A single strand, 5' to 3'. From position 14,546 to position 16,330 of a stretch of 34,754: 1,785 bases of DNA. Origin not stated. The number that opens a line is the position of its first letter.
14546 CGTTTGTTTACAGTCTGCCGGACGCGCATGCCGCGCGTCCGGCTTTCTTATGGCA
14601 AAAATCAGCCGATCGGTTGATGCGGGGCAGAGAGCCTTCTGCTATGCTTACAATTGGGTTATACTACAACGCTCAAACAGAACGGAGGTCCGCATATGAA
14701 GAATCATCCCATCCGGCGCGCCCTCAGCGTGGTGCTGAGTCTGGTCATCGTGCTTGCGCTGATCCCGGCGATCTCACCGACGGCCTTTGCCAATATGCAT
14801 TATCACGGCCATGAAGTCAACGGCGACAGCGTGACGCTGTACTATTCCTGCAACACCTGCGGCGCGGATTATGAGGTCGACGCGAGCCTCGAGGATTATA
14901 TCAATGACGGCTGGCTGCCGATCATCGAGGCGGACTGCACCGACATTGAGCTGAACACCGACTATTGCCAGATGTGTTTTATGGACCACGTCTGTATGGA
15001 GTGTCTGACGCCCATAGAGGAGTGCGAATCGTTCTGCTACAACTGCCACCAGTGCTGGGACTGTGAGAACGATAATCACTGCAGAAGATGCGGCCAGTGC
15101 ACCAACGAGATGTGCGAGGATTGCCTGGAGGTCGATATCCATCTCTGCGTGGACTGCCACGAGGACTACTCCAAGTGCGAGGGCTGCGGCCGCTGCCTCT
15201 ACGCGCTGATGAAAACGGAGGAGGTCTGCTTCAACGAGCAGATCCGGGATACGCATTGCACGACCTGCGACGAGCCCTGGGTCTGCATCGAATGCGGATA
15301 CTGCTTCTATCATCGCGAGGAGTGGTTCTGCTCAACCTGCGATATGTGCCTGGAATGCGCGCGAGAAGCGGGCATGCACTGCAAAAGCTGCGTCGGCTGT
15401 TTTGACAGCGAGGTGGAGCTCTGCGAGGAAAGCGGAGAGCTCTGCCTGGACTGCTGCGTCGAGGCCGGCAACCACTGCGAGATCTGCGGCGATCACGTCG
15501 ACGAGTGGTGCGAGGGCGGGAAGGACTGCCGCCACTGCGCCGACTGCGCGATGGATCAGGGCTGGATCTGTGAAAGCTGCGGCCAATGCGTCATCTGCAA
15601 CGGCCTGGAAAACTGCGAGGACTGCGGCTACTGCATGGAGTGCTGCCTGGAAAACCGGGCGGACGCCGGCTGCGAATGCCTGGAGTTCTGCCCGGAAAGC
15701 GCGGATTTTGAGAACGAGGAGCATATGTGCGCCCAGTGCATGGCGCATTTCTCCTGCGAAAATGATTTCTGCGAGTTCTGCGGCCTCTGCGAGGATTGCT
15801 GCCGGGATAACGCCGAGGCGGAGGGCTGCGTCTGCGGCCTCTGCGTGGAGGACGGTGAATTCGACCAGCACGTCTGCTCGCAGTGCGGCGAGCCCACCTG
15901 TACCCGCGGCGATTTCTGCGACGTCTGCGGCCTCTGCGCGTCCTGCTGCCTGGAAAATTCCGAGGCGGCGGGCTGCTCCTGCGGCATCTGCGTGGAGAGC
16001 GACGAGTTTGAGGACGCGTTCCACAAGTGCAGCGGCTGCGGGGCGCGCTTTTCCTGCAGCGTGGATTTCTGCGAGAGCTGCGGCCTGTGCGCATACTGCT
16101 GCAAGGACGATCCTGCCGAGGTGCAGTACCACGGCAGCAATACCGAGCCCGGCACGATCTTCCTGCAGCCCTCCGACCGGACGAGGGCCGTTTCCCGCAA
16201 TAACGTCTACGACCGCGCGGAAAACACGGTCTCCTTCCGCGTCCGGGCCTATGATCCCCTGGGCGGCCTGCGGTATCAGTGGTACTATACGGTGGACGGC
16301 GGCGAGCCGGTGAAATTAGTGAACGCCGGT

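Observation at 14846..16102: Extracytoplasmic hyper-cysteine CxxC region (about 87 Cys in about 420 residues)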

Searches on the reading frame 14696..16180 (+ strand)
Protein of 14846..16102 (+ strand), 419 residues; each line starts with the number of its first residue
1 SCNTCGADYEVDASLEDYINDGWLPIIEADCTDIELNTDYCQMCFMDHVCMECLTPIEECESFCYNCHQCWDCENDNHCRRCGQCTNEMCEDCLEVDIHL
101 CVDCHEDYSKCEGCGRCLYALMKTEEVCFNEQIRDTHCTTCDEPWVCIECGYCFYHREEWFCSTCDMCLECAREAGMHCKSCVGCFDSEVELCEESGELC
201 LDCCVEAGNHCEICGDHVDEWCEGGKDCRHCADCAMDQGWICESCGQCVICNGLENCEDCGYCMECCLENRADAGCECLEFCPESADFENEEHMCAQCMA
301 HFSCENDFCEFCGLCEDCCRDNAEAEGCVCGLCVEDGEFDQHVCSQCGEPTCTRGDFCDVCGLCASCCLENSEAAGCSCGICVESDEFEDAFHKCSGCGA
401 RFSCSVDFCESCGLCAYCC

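Call 5: search_protein_families(library=ncbifam, proteins=[window:14846-16102:+], max_evalue=1)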
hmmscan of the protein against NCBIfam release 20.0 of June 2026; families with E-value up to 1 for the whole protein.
window:14846-16102:+ (419 aa): 0 families

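Call 8: find_homologous_proteins(query=window:14846-16102:+, max_evalue=0.001)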
Query window:14846-16102:+ (419 aa): 4 proteins with E <= 0.001 among 1132 candidates.
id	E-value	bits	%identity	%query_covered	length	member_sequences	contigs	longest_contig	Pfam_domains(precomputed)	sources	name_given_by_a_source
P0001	1.3e-169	583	96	63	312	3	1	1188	-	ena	-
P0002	1.1e-92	329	47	91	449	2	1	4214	-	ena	-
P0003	2.1e-49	187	47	47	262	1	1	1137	-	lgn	-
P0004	7.1e-48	182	45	66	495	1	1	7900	-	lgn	-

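Call 14: search_solved_structures(query=A1, max_evalue=10, show_alignments=2)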
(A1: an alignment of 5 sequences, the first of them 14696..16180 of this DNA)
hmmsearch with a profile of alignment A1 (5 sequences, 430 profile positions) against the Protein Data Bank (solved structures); distinct sequences matched with E-value up to 10: 7.
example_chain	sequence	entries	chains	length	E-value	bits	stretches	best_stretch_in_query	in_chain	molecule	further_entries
7bkb_K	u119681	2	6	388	0.032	16.3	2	337-396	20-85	Formylmethanofuran dehydrogenase, subunit F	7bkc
2mxv_A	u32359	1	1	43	0.086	14.9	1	187-218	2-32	RNA-binding protein 10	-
2n1a_B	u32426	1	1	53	0.12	14.5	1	111-150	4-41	CREB-binding protein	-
1tot_A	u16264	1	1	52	0.14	14.2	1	110-150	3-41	CREB-binding protein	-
1x68_A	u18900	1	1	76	0.15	14.1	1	158-220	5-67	FHL5 protein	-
9sfi_U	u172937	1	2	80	0.16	14.1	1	304-367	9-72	4Fe-4S binding protein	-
6ds6_A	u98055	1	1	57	0.39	12.8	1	109-149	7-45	Histone H3 peptide-Histone acetyltransferase p300 Chimeric protein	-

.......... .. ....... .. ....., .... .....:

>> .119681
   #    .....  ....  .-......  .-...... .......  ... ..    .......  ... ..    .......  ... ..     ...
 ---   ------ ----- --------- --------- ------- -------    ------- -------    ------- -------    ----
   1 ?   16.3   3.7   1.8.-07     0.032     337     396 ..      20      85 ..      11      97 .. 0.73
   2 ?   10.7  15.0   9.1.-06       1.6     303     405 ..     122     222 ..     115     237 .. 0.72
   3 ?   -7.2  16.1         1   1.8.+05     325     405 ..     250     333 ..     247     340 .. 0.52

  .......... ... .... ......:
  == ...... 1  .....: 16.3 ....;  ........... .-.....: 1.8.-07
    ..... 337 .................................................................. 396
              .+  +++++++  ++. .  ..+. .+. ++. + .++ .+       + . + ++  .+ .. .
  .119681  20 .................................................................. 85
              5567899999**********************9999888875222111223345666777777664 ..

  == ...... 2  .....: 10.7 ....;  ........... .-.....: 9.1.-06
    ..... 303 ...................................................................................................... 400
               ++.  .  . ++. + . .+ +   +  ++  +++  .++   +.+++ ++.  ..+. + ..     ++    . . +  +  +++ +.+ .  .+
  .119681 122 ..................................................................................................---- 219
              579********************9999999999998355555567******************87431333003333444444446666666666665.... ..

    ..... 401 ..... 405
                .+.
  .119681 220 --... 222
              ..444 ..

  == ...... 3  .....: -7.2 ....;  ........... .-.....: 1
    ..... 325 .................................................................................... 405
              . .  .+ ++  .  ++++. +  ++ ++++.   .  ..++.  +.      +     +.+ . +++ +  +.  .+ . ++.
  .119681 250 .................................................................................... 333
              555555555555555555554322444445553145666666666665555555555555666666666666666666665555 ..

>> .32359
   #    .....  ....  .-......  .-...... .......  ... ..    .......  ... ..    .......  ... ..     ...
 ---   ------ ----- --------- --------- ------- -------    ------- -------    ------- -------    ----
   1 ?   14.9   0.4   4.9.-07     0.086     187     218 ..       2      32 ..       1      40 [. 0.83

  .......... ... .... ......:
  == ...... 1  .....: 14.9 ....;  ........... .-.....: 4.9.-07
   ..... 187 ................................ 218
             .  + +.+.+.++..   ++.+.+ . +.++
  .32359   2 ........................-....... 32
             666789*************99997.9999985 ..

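Call 15: search_protein_families(library=pfam, proteins=[window:14846-16102:+, P0002, P0004], max_evalue=10)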
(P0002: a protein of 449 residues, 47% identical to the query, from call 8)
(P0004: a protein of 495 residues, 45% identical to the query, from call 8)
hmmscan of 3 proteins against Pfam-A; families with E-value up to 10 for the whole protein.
window:14846-16102:+ (419 aa): 0 families

P0002 (449 aa): 0 families

P0004 (495 aa): 0 families

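Call 21: find_encoding_contigs(protein=P0004, flank=10000, max_places=3)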
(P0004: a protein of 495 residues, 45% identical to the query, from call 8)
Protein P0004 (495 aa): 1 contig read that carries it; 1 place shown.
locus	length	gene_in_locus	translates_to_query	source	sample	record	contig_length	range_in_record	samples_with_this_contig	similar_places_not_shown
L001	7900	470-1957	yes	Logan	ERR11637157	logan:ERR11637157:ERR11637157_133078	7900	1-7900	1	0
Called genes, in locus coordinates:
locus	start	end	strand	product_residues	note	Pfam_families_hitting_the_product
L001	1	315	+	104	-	?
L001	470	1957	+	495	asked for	-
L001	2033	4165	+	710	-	-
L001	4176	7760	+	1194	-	PF18998:Flg_new_2 (faint)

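Call 22: find_encoding_contigs(protein=P0002, flank=10000, max_places=3)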
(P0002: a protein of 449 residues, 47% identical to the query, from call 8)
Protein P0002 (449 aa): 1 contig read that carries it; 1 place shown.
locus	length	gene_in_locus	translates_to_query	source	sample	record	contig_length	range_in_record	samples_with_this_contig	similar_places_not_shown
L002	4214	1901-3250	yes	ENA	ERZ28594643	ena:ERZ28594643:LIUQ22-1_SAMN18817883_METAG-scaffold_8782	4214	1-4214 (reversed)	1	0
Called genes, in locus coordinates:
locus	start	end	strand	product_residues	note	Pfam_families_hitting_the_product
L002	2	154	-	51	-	?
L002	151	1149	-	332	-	PF13310:Virulence_RhuM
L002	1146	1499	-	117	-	PF12844:HTH_19, PF13560:HTH_31, PF01381:HTH_3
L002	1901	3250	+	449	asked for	-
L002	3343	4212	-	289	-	?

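Call 26: predict_structure(alignment_id=A1)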
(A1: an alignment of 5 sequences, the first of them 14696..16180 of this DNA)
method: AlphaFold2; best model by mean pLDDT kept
length: 495 residues; sequences in the alignment: 5
mean_pLDDT: 62.9   pTM: 0.26
mean pLDDT of the five models: 62.9, 61.6, 60.7, 54.8, 43.1
residues with pLDDT >= 90: 1; 70-90: 169; 50-70: 219; < 50: 106
segments of 3 or more residues with pLDDT < 50: 1-4, 21-30, 123-127, 130-134, 136-158, 180-184, 229-240, 339-341, 451-457, 472-492
pLDDT, mean of each block of 10 residues (from residue 1): 49 60 37 74 87 79 86 81 69 70 66 61 50 46 40 44 58 56 53 59 56 64 55 44 56 64 79 78 86 85 82 82 61 57 65 62 79 72 68 73 67 80 67 67 51 48 54 35 31 44
secondary structure, 60 per line:
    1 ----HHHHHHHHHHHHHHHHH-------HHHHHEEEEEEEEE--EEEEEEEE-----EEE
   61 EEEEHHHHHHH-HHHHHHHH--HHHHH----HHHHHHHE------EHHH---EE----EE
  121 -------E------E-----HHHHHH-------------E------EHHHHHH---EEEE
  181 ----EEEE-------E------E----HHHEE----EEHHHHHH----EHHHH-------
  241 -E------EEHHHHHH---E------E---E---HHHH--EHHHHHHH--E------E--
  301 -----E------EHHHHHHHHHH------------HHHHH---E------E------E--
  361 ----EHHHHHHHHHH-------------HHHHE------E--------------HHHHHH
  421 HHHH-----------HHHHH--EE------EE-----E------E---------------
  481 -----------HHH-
elements in order: H5-21 H29-33 E34-42 E45-52 E58-64 H65-71 H73-80 H83-87 H92-98 H141-146 H168-173 E177-180 E185-188 H219-224 H230-233 H251-256 H275-278 H282-288 H314-323 H336-340 H366-375 H389-392 H415-424 H436-440

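Call 30: find_related_loci(query=A1, collection=genome_contigs, flank=10000)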
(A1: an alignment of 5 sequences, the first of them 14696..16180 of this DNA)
Query A1 (495 aa) in genome_contigs; peptide patterns used: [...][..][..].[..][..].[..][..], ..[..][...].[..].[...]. (x = any residue, [..] = any of these).
65 stretches matched a pattern; 7 encode a relative of the query (tblastn E <= 1e-3); 7 distinct loci.
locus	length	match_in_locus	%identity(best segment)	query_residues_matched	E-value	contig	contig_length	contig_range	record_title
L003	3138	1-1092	90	132-495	0e+0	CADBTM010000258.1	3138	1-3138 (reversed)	MAG: Ruminococcaceae bacterium isolate RUG14283 genome assembly, contig: RUG14283_asm_258, whole genome shotgun sequence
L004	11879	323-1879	43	10-470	2e-109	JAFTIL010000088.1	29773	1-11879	MAG: Clostridia bacterium isolate RGIG3848 Roe_deer_Cecum-1__c538050, whole genome shotgun sequence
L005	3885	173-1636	43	10-470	1e-109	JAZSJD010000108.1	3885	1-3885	MAG: Acutalibacteraceae bacterium isolate T1900044566_TS20190032.MAGScoT_cleanbin_000010 SGB_405_k141_1650328, whole gen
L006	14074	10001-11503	41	1-470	6e-108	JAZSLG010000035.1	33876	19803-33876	MAG: Candidatus Stercoripulliclostridium sp. isolate T1900044558_TS20190024.MAGScoT_cleanbin_000033 SGB_336_k141_631400,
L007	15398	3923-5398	42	6-470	4e-106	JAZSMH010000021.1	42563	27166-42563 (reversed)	MAG: Clostridia bacterium isolate T1900044555_TS20190021.MAGScoT_cleanbin_000019 SGB_290_k141_3513159, whole genome shot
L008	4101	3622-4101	94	1-160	5e-98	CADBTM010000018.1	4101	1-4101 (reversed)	MAG: Ruminococcaceae bacterium isolate RUG14283 genome assembly, contig: RUG14283_asm_18, whole genome shotgun sequence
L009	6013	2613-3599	39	70-462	4e-30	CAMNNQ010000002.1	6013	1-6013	MAG: uncultured Clostridia bacterium isolate SRR1222431_bin.31_metaWRAP_v1.3_MAG genome assembly, contig: ERZ1756108.190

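Call 34: fold_search(model_id=the predicted structure, library=pdb)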
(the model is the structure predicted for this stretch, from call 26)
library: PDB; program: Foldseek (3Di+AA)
matches with E <= 10: 1324; with E <= 0.001: 0
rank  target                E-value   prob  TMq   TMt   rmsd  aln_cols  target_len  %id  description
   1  4cy8_C                4.2e-02  1.00  0.06  0.06   1.1        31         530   39  2-hydroxybiphenyl 3-monooxygenase (HbpA) in complex with FAD (released 2015-03-18)
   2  4cy8_D                4.2e-02  1.00  0.06  0.06   1.1        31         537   39  2-hydroxybiphenyl 3-monooxygenase (HbpA) in complex with FAD (released 2015-03-18)
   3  5brt_B                4.8e-02  1.00  0.06  0.05   1.2        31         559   39  Crystal Structure of 2-hydroxybiphenyl 3-monooxygenase from Pseudomonas azelaica with 2-hydroxybiphenyl in the active  (released 2015-08-19)
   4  4cy8_A                5.8e-02  1.00  0.06  0.06   1.1        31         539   39  2-hydroxybiphenyl 3-monooxygenase (HbpA) in complex with FAD (released 2015-03-18)
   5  4z2t_A                5.8e-02  1.00  0.06  0.05   1.1        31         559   39  Crystal Structure of 2-hydroxybiphenyl 3-monooxygenase W225Y from Pseudomonas azelaica (released 2015-08-19)
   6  4cy8_B                6.9e-02  1.00  0.06  0.06   1.1        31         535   39  2-hydroxybiphenyl 3-monooxygenase (HbpA) in complex with FAD (released 2015-03-18)
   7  4z2r_B                6.9e-02  1.00  0.06  0.05   1.1        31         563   39  Crystal structure of 2-hydroxybiphenyl 3-monooxygenase from Pseudomonas azelaica (released 2015-08-19)
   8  5brt_A                8.3e-02  0.99  0.06  0.06   1.2        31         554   39  Crystal Structure of 2-hydroxybiphenyl 3-monooxygenase from Pseudomonas azelaica with 2-hydroxybiphenyl in the active  (released 2015-08-19)
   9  6u0p_C                9.4e-02  1.00  0.06  0.05   0.9        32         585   22  Crystal structure of PieE, the flavin-dependent monooxygenase involved in the biosynthesis of piericidin A1 (released 2020-03-11)
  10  4z2t_B                9.4e-02  0.99  0.06  0.05   1.1        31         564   39  Crystal Structure of 2-hydroxybiphenyl 3-monooxygenase W225Y from Pseudomonas azelaica (released 2015-08-19)
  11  4z2r_A                1.0e-01  0.99  0.06  0.05   1.2        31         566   39  Crystal structure of 2-hydroxybiphenyl 3-monooxygenase from Pseudomonas azelaica (released 2015-08-19)
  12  6uzi_D                1.2e-01  0.99  0.06  0.06   1.2        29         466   31  Crystal structure of Dihydrolipoyl dehydrogenase from Elizabethkingia anophelis NUHP1 (released 2020-01-15)
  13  6bz0_C                1.2e-01  0.98  0.06  0.06   1.6        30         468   37  1.83 Angstrom Resolution Crystal Structure of Dihydrolipoyl Dehydrogenase from Acinetobacter baumannii in Complex with (released 2018-01-03)
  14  4cy6_C                1.4e-01  0.99  0.06  0.06   1.2        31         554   39  apo structure of 2-hydroxybiphenyl 3-monooxygenase HbpA (released 2015-03-18)
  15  6em0_A                1.4e-01  0.99  0.06  0.05   1.2        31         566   39  Crystal Structure of 2-hydroxybiphenyl 3-monooxygenase M321A from Pseudomonas azelaica (released 2018-01-10)
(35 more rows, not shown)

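Call 47: search_protein_representatives(alignment_id=A1)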
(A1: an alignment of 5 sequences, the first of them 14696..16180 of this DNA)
Query: 5 sequences, 430 profile positions. Proteins with E-value up to 0.001 (for the whole library): 142; up to 1e-10: 98; up to 1e-30: 31. The best 142 are listed.
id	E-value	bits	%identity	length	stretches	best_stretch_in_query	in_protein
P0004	1.4e-163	561.2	-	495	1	4-424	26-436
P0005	3.3e-143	494.2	-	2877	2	1-401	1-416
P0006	3.5e-143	494.1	-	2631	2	1-401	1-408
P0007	3.2e-122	425.0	-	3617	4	12-401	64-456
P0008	3.8e-121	421.5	-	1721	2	1-401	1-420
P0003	2.7e-102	359.4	-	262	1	1-239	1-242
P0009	4.1e-74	266.5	-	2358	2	50-404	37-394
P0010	3.2e-71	256.9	-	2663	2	5-401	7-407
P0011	1.1e-64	235.4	-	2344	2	1-392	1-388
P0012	2.7e-59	217.7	-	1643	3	110-395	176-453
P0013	6.7e-59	216.3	-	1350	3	92-394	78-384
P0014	5.0e-58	213.5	-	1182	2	92-393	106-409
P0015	2.6e-57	211.1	-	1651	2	44-395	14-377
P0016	7.6e-57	209.6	-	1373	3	86-408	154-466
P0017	5.1e-47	177.2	-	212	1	9-229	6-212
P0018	7.4e-43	163.5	-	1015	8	186-368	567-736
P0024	9.2e-39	150.0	-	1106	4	88-407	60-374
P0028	5.0e-36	141.0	-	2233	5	197-354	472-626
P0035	1.8e-28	116.1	-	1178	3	110-397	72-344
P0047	5.4e-22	94.8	-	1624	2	81-398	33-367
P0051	2.8e-21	92.4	-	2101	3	99-377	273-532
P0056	5.7e-19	84.8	-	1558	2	87-404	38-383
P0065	1.0e-16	77.4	-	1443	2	251-398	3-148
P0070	5.0e-16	75.1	-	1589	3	109-397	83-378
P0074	4.3e-15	72.0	-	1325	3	197-318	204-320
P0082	1.1e-12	64.0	-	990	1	229-421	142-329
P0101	3.3e-10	55.9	-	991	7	90-314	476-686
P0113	6.2e-08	48.4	-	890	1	131-422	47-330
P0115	7.6e-08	48.1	-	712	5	241-351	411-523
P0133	6.8e-05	38.4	-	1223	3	199-318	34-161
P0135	7.3e-05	38.3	-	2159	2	98-365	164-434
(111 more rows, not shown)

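Call 49: search_protein_families(library=pfam, proteins=[P0014, P0024, P0035, P0101, P0133, P0018, P0082, P0113, P0115], max_evalue=0.01)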
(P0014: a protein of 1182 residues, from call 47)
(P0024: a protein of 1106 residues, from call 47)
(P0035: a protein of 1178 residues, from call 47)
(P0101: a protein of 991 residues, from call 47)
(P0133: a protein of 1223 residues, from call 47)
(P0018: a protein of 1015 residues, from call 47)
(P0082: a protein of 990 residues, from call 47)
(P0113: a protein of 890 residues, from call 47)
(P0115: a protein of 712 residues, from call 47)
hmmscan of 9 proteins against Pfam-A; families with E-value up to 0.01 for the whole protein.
P0014 (1182 aa): 1 family
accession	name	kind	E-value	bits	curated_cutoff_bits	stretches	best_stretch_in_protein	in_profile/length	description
PF00404.24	Dockerin_1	-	0.00019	22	22.9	1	1116-1169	1-52/57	Dockerin type I domain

P0024 (1106 aa): 0 families

P0035 (1178 aa): 1 family
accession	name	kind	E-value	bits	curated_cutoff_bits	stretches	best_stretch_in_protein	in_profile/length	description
PF00404.24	Dockerin_1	-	3.1e-09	37.3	22.9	1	1115-1166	1-52/57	Dockerin type I domain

P0101 (991 aa): 0 families

P0133 (1223 aa): 2 families
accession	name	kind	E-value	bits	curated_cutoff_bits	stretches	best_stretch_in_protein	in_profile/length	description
PF18998.6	Flg_new_2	-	1.7e-25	89.3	23.6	3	1083-1143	16-72/73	Divergent InlB B-repeat domain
PF03442.20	CBM_X2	-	7.8e-05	23.1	28.9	0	460-509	30-78/83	Carbohydrate binding domain X2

P0018 (1015 aa): 1 family
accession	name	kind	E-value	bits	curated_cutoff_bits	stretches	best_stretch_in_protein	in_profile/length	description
PF00395.25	SLH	-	2.1e-31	108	20.8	3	894-937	1-44/44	S-layer homology domain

P0082 (990 aa): 1 family
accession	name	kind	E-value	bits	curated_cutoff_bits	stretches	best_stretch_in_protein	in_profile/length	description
PF00395.25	SLH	-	2e-09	37.7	20.8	1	882-911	15-44/44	S-layer homology domain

P0113 (890 aa): 1 family
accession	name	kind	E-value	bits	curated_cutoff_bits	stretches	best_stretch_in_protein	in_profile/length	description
PF00395.25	SLH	-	2.8e-22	78.8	20.8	2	730-772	1-43/44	S-layer homology domain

P0115 (712 aa): 1 family
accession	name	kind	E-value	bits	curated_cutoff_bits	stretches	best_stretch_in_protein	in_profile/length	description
PF00404.24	Dockerin_1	-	1.1e-11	45.2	22.9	1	651-704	1-56/57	Dockerin type I domain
